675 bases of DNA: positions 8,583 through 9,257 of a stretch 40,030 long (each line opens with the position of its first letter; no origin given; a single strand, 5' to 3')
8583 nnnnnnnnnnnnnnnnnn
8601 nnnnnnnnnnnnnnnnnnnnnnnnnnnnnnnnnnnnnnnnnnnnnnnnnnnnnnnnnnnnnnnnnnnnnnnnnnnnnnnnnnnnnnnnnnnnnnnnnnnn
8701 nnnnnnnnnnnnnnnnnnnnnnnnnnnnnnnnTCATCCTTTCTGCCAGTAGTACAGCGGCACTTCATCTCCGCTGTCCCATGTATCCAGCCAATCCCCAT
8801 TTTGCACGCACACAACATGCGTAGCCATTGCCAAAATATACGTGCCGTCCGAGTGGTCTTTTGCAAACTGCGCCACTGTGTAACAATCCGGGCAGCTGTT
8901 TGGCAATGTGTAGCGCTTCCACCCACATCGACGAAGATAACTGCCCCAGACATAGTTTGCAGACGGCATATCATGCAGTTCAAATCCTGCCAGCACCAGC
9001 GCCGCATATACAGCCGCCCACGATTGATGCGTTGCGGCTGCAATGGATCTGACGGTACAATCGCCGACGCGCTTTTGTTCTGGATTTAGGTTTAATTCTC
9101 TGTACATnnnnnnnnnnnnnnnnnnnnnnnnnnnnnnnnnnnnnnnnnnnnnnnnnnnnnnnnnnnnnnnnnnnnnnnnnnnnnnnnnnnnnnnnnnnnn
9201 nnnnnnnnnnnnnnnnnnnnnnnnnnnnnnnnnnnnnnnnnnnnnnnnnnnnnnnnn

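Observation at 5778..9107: Eight-gene cargo operon of Q/G/C-rich low-complexity proteins with a putative Cys peptidase: candidate undescribed system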

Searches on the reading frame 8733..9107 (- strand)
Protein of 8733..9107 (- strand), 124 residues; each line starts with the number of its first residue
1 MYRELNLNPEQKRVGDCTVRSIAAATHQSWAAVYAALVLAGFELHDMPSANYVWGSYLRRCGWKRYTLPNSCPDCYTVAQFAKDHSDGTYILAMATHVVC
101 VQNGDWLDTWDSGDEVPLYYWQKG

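Call 3: search_protein_families(library=pfam, proteins=[window:8733-9107:-], max_evalue=1)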
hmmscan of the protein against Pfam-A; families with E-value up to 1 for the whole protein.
window:8733-9107:- (124 aa): 1 family
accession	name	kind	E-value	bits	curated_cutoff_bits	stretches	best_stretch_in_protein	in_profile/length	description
PF04135.18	Nop10p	-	0.0014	19.1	27.2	1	56-79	3-27/52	Nucleolar RNA-binding protein, Nop10p family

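Call 4: search_protein_families(library=phrogs, proteins=[window:8733-9107:-], max_evalue=1)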
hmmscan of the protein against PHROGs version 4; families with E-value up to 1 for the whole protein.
window:8733-9107:- (124 aa): 3 families
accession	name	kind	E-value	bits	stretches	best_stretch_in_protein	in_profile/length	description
phrog_3754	-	unknown function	5.9e-28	99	1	1-123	7-143/145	-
phrog_15863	-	unknown function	8.2e-07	29.6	1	3-113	4-110/312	-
phrog_11547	-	unknown function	0.26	12.4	1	59-83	5-29/64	-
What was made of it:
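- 8733..9107 (-): A: 124-aa alpha+beta protein with conserved Cys17/His97/Asp108/Asp111; a putative papain-like thiol hydrolase. phrog_3754 at 6e-28 (call 4).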

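Call 8: search_protein_families(library=ncbifam, proteins=[window:8733-9107:-], max_evalue=1)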
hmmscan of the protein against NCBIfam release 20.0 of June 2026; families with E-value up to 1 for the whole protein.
window:8733-9107:- (124 aa): 1 family
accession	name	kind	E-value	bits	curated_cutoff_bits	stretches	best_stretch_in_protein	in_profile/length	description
NF009623.0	PRK13130.1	equivalog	0.028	14.5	68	1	57-79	4-27/56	RNA-protein complex protein Nop10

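Call 14: search_solved_structures(query=window:8733-9107:-, max_evalue=10)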
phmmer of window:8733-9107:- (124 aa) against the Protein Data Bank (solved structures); distinct sequences matched with E-value up to 10: 0.

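Call 40: search_protein_representatives(protein=window:8733-9107:-)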
Query: 124 residues. Proteins with E-value up to 0.001 (for the whole library): 1191; up to 1e-10: 449; up to 1e-30: 22. The best 150 are listed.
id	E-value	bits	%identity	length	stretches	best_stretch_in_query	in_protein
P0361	3.3e-42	159.8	56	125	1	1-123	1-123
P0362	6.3e-38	146.0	54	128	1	1-123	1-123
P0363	1.4e-36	141.6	47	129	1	5-123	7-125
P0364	2.9e-36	140.6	49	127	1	1-123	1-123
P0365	1.3e-35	138.5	52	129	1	2-123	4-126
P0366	2.1e-35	137.8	49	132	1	5-124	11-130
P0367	4.1e-35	136.9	48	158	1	2-123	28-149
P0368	9.2e-35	135.7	52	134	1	6-124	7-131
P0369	1.2e-33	132.1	46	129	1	6-123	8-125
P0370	2.6e-33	131.0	50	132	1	5-123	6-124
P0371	3.5e-33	130.6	46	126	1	5-123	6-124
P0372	6.3e-33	129.8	47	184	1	1-123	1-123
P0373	6.7e-33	129.7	46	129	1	1-122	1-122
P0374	1.7e-32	128.4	48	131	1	2-123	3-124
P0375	2.0e-32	128.1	46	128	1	1-122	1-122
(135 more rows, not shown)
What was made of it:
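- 8733..9107 (-): 1,191 50%-identity representatives (call 40).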

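Call 45: search_solved_structures(query=A3, max_evalue=10, show_alignments=2)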
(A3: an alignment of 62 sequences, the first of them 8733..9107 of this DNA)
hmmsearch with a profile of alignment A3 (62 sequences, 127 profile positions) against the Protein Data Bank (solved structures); distinct sequences matched with E-value up to 10: 0.
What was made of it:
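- On Papain-like cysteine peptidases, incl. C39 - protein A: A profile against PDB sequences gave nothing (call 45).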

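Call 48: predict_structure(alignment_id=A3)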
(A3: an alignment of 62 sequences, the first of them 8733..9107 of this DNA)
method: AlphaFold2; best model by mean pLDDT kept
length: 124 residues; sequences in the alignment: 62
mean_pLDDT: 96.9   pTM: 0.90
mean pLDDT of the five models: 96.9, 96.5, 96.2, 96.2, 96.1
residues with pLDDT >= 90: 116; 70-90: 8; 50-70: 0; < 50: 0
segments of 3 or more residues with pLDDT < 50: none
pLDDT, mean of each block of 10 residues (from residue 1): 98 98 98 99 97 98 94 90 98 97 98 98 93
secondary structure, 60 per line:
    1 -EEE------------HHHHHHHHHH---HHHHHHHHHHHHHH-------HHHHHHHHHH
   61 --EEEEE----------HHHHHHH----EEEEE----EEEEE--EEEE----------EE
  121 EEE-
elements in order: E2-4 H17-26 H30-43 H51-60 E63-67 H78-84 E89-93 E98-102 E105-108 E119-123
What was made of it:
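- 8733..9107 (-): AF2 pLDDT 96.9 (call 48).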

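Call 52: fold_search(model_id=the predicted structure, library=pdb)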
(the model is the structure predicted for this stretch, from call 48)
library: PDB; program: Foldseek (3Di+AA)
matches with E <= 10: 167; with E <= 0.001: 0
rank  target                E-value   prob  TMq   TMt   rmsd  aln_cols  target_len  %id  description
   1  6pgv_A                4.4e-01  0.60  0.47  0.40   4.3        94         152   15  Human Josephin-2 in complex with ubiquitin (released 2019-10-23)
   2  4j30_A                7.4e-01  0.16  0.33  0.28   5.4        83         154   13  Structure of the effector - immunity system Tae4 / Tai4 from Salmonella typhimurium, selenomethionine variant (released 2013-05-22)
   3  8ssi_A                1.1e+00  0.09  0.24  0.13   6.8        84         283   13  Structure of Burkholderia pseudomallei deubiquitinase TssM in complex with ubiquitin (released 2024-06-05)
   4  7ahm_C                1.2e+00  0.06  0.23  0.20   8.3        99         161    8  Low-resolution structure of the K+/H+ antiporter subunit KhtT in complex with c-di-AMP (released 2021-03-31)
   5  3o65_C                1.3e+00  0.11  0.39  0.29   9.0       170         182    6  Crystal structure of a Josephin-ubiquitin complex: Evolutionary restraints on ataxin-3 deubiquitinating activity (released 2010-11-24)
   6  1yzb_MODEL_1_A        1.8e+00  0.20  0.51  0.38   6.2       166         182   10  Solution structure of the Josephin domain of Ataxin-3 (released 2005-07-05)
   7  2dos_MODEL_1_A        1.8e+00  0.05  0.25  0.19   9.0        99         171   12  Structural basis for the recognition of Lys48-linked polyubiquitin chain by the Josephin domain of ataxin-3, a (released 2007-05-22)
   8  3fe5                  2.1e+00  0.03  0.21  0.10  10.4        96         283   12  Crystal structure of 3-hydroxyanthranilate 3,4-dioxygenase from bovine kidney (released 2009-06-09)
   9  7usl_B                2.1e+00  0.02  0.17  0.04  13.6        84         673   13  Integrin alphaM/beta2 ectodomain in complex with adenylate cyclase toxin RTX751 and M1F5 Fab (released 2022-08-17)
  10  8q00_A                2.2e+00  0.06  0.24  0.13   6.7        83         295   16  TssM-Ub-PA complex - A USP-like DUB from B. pseudomallei (193-430) reacted with Ub-PA (released 2023-12-13)
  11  2aga_MODEL_1_A        2.2e+00  0.06  0.24  0.17   5.4        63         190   16  De-ubiquitinating function of ataxin-3: insights from the solution structure of the Josephin domain (released 2005-08-30)
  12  5hyz                  2.2e+00  0.06  0.21  0.09   9.3        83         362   13  Crystal Structure of SCL7 in Oryza sativa (released 2016-04-27)
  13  3ihp_B                2.2e+00  0.04  0.15  0.04   5.2        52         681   19  Covalent Ubiquitin-Usp5 Complex (released 2009-12-29)
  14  8ssi_C                2.4e+00  0.06  0.25  0.14   6.5        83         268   14  Structure of Burkholderia pseudomallei deubiquitinase TssM in complex with ubiquitin (released 2024-06-05)
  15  8ch4_D                2.6e+00  0.08  0.20  0.14   3.5        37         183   16  Crystal structure of the ring cleaving dioxygenase 5-nitrosalicylate 1,2-dioxygenase from Bradyrhizobium sp. (released 2023-07-05)
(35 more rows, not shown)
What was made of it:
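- On Papain-like cysteine peptidases, incl. C39 - protein A: The best Foldseek hit is Josephin-2, E=0.44, TM 0.47 (call 52).
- The weak structural neighbours of A are deubiquitinases and the Tae4 amidase (call 52).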

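Call 54: search_dna_similar(query=window:8733-9107:-, collection=phages, mode=protein, max_rows=60, rows=spread, max_evalue=0.001)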
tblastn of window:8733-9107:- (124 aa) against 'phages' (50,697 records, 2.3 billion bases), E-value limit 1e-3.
Records with a match: 52; places in all: 52; records where one place covers at least 80% of the query: 51.
Best place of each record, by identity: 60-80% 1; <60% 51.
By first word of the organism name: Bacillus 23; Prevotella 15; Bacteriophage 8; Dulem 2; Geobacillus 2; Butyrivibrio 1; bajarodcaudo 1.
By host as written in the record: Prevotella sp. 15; Bacillus anthracis Sterne 10; - 9; Bacillus anthracis 5; Bacillus cereus 4; Geobacillus kaustophilus ATCC 8005 2; Bacillus cereus VKM B-370 2; Propithecus coquereli 1; and 4 more.
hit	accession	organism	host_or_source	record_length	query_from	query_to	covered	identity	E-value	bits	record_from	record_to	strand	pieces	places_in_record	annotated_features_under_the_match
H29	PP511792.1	Dulem virus 33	Propithecus coquereli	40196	1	123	99%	58.5%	4e-46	164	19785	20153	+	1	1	hypothetical protein (x2)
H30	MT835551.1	Bacteriophage sp.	human fecal samples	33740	6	123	95%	61.0%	2e-45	162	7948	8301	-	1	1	record has no annotation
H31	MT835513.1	Bacteriophage sp.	human fecal samples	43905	1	123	99%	52.8%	1e-40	147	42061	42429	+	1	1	record has no annotation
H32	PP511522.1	Dulem virus 35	Varecia variegata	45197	2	123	98%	52.5%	7e-37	137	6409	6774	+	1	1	hypothetical protein (x2)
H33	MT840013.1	Bacteriophage sp.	human fecal samples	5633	5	123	96%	52.5%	4e-33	127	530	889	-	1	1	record has no annotation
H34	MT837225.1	Bacteriophage sp.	human fecal samples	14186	1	124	100%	50.0%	7e-36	134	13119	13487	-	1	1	record has no annotation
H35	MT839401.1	Bacteriophage sp.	human fecal samples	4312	2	123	98%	50.4%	2e-33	127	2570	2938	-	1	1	record has no annotation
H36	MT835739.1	Bacteriophage sp.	human fecal samples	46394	5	124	97%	50.4%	2e-33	127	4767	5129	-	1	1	record has no annotation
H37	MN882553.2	Butyrivibrio virus Ceridwen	Butyrivibrio fibrisolvens DSM 3071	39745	1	124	100%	41.1%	1e-26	108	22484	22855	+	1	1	hypothetical protein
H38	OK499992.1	Bacillus phage vB_BanS_Nate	Bacillus anthracis Sterne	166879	3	123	98%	40.2%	2e-21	93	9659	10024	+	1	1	hypothetical protein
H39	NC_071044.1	Bacillus phage vB_BanS_Nate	Bacillus anthracis Sterne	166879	3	123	98%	40.2%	2e-21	93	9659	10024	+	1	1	hypothetical protein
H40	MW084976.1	Bacillus phage Kirov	Bacillus cereus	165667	3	123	98%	40.2%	3e-21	93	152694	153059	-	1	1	putative peptidase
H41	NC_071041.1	Bacillus phage Kirov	Bacillus cereus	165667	3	123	98%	40.2%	3e-21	93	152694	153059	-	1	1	putative peptidase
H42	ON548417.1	Bacillus phage vB_BanS-Thrax1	Bacillus anthracis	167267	3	123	98%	39.8%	5e-21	92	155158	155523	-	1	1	hypothetical protein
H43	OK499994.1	Bacillus phage vB_BanS_Skywalker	Bacillus anthracis Sterne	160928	3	123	98%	39.3%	1e-20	91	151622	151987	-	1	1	hypothetical protein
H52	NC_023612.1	Geobacillus phage GBK2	Geobacillus kaustophilus ATCC 8005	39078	3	123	98%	37.7%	6e-19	86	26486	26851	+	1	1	hypothetical protein (x2)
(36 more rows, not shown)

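Call 55: get_annotated_region(hit=H52, flank=6000)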
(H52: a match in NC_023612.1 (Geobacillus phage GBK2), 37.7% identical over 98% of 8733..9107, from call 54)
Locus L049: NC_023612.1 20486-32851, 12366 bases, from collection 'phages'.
description: Geobacillus phage GBK2, complete genome.
organism: Geobacillus phage GBK2 (NCBI taxid 1458842)
taxonomy: Viruses; Duplodnaviria; Heunggongvirae; Uroviricota; Caudoviricetes
host: Geobacillus kaustophilus ATCC 8005; source: -; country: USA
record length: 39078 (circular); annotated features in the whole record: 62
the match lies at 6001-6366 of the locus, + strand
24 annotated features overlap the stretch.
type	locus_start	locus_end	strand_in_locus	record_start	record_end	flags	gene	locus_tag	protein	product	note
CDS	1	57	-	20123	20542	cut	-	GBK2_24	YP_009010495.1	hypothetical protein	-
CDS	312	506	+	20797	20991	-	-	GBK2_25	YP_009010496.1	hypothetical protein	-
CDS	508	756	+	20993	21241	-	-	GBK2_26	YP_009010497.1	hypothetical protein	-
CDS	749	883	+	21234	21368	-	-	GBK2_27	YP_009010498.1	hypothetical protein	-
CDS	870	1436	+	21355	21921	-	-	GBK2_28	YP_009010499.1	hypothetical protein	-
CDS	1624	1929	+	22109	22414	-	-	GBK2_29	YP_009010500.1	hypothetical protein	-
CDS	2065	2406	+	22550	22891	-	-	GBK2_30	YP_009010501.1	hypothetical protein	-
CDS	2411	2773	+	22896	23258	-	-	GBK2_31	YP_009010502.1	hypothetical protein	-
CDS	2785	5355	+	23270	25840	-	-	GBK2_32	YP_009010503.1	hypothetical protein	-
CDS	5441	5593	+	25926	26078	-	-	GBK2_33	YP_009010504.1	hypothetical protein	-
CDS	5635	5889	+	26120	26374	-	-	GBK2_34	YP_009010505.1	hypothetical protein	-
CDS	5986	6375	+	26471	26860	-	-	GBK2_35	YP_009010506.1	hypothetical protein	-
CDS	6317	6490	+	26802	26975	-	-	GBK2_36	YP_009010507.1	hypothetical protein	-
CDS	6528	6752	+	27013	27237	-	-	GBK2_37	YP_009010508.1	hypothetical protein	-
CDS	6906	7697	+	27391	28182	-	-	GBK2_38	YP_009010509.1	RecE-like recombination exonuclease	-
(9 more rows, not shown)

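Call 56: get_annotated_region(hit=H41, flank=5000)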
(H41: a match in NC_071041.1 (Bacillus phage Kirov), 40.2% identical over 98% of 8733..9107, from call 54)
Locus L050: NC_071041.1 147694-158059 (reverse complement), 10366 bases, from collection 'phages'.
description: Bacillus phage Kirov, complete genome.
organism: Bacillus phage Kirov (NCBI taxid 2783539)
taxonomy: Viruses; Duplodnaviria; Heunggongvirae; Uroviricota; Caudoviricetes; Andregratiavirinae; Kirovvirus; Kirovvirus kirov
host: Bacillus cereus; source: soil; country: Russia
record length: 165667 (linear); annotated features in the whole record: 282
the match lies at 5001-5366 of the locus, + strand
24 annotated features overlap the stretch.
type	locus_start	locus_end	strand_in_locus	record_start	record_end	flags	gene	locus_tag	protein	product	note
CDS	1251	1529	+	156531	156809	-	-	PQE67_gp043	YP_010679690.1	hypothetical protein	-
CDS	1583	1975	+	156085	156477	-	-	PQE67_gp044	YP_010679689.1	hypothetical protein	-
CDS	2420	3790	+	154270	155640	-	-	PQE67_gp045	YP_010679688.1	serine-threonine kinase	-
CDS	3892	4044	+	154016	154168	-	-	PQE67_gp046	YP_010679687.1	hypothetical protein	-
CDS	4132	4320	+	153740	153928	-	-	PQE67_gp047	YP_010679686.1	hypothetical protein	-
CDS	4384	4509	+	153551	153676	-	-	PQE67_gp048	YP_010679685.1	hypothetical protein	-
CDS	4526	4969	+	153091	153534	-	-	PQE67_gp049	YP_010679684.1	hypothetical protein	-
CDS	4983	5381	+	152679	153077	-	-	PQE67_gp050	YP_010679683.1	putative peptidase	-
CDS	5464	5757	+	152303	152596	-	-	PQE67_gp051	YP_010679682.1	hypothetical protein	-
CDS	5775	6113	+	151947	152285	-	-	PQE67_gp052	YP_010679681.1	hypothetical protein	-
CDS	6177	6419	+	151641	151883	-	-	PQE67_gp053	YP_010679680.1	hypothetical protein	-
CDS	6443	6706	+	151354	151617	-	-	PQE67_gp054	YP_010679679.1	hypothetical protein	-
CDS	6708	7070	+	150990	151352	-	-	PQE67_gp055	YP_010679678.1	hypothetical protein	-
CDS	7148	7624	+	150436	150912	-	-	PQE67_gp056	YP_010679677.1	hypothetical protein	-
CDS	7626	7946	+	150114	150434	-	-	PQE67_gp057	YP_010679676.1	signal peptide-containing lipoprotein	-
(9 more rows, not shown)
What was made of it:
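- A homologues occur on their own in early or accessory regions of unrelated phages: Geobacillus GBK2 before RecE/RecT, Bacillus Kirov/Tsamsa and Lak megaphages (calls 54-56). A occurs independently (calls 54-56).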

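Call 59: search_protein_families(library=padloc, proteins=[window:8733-9107:-], max_evalue=0.1)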
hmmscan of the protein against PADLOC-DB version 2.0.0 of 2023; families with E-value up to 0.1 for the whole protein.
window:8733-9107:- (124 aa): 0 families

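Call 61: list_cluster_members(proteins=[window:8733-9107:-, window:8057-8275:-, window:7221-8000:-, window:6687-7109:-, window:6279-6674:-, window:5908-6261:-, window:5778-5915:-, P0124, P0002, P0241])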
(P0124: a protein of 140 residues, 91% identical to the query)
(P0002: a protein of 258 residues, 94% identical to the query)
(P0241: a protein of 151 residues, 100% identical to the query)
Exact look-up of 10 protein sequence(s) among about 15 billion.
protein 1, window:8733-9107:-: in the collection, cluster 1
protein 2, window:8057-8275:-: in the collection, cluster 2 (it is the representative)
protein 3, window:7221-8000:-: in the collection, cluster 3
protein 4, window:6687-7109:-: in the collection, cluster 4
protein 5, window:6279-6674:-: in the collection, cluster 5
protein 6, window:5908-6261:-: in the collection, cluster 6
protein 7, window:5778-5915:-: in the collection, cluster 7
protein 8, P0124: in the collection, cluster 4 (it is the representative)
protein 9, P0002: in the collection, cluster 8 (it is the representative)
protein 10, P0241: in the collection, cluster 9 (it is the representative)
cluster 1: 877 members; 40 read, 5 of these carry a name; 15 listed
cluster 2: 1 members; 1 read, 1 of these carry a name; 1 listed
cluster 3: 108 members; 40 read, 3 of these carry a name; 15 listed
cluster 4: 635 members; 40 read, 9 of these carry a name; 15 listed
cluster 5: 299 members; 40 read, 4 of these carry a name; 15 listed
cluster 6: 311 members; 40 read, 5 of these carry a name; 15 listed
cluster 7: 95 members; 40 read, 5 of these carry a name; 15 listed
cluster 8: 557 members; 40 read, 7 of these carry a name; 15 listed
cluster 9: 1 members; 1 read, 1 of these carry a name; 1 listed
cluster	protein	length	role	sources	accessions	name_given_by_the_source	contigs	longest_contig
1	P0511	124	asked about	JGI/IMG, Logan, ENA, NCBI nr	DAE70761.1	hypothetical protein | MAG TPA: hypothetical protein [Caudoviricetes sp.]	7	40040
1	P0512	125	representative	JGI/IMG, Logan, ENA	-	hypothetical protein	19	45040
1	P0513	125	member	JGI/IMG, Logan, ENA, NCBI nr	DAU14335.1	hypothetical protein | MAG TPA: hypothetical protein [Caudoviricetes sp.]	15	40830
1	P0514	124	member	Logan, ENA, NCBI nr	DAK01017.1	MAG TPA: hypothetical protein [Caudoviricetes sp.]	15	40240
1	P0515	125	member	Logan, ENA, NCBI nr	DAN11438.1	MAG TPA: hypothetical protein [Caudoviricetes sp.]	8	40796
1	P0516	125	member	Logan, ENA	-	-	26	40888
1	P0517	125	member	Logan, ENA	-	-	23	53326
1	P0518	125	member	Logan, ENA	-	-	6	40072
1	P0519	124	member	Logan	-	-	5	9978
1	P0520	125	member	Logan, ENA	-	-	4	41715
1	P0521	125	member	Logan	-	-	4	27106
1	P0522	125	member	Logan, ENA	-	-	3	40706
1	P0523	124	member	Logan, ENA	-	-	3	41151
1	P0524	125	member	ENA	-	-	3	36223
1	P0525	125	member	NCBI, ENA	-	-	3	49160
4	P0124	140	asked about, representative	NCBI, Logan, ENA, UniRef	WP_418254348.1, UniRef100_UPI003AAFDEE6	hypothetical protein [Gemmiger formicilis] | hypothetical protein n=1 Tax=Gemmiger formicilis TaxID=745368 RepID=UPI003AAFDEE6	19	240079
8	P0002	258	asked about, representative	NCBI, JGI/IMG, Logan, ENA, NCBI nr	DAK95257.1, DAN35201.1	hypothetical protein | MAG TPA: hypothetical protein [Caudoviricetes sp.]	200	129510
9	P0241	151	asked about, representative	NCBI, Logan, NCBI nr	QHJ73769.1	hypothetical protein [Butyrivibrio virus Ceridwen]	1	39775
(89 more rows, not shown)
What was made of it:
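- Checked: The exact E sequence is on 854 contigs and the exact H sequence on at least 1,000 (call 61).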

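Call 76: search_protein_families(library=pfam, alignment_id=A3, max_evalue=0.01)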
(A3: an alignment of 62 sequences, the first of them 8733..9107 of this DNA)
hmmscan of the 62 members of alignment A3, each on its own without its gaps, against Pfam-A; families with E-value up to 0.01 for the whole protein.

A. member 1, window:8733-9107:- (124 aa): 1 family
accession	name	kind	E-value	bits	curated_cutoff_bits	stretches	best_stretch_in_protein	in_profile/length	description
PF04135.18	Nop10p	-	0.0014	19.1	27.2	1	56-79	3-27/52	Nucleolar RNA-binding protein, Nop10p family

B. families by the number of members that match (of 62 scanned): 4 families
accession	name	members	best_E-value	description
PF13542.12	HTH_Tnp_ISL3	2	0.0046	Helix-turn-helix domain of transposase family ISL3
PF04135.18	Nop10p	1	0.0014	Nucleolar RNA-binding protein, Nop10p family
PF25658.1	FV_peptidase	1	0.0031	Putative filamentous viruses peptidase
PF11495.14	Regulator_TrmB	1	0.0035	Archaeal transcriptional regulator TrmB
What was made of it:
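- On Papain-like cysteine peptidases, incl. C39 - protein A: No Pfam C39/C39_2/C70 hit for A or for 62 family members (calls 3, 76).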
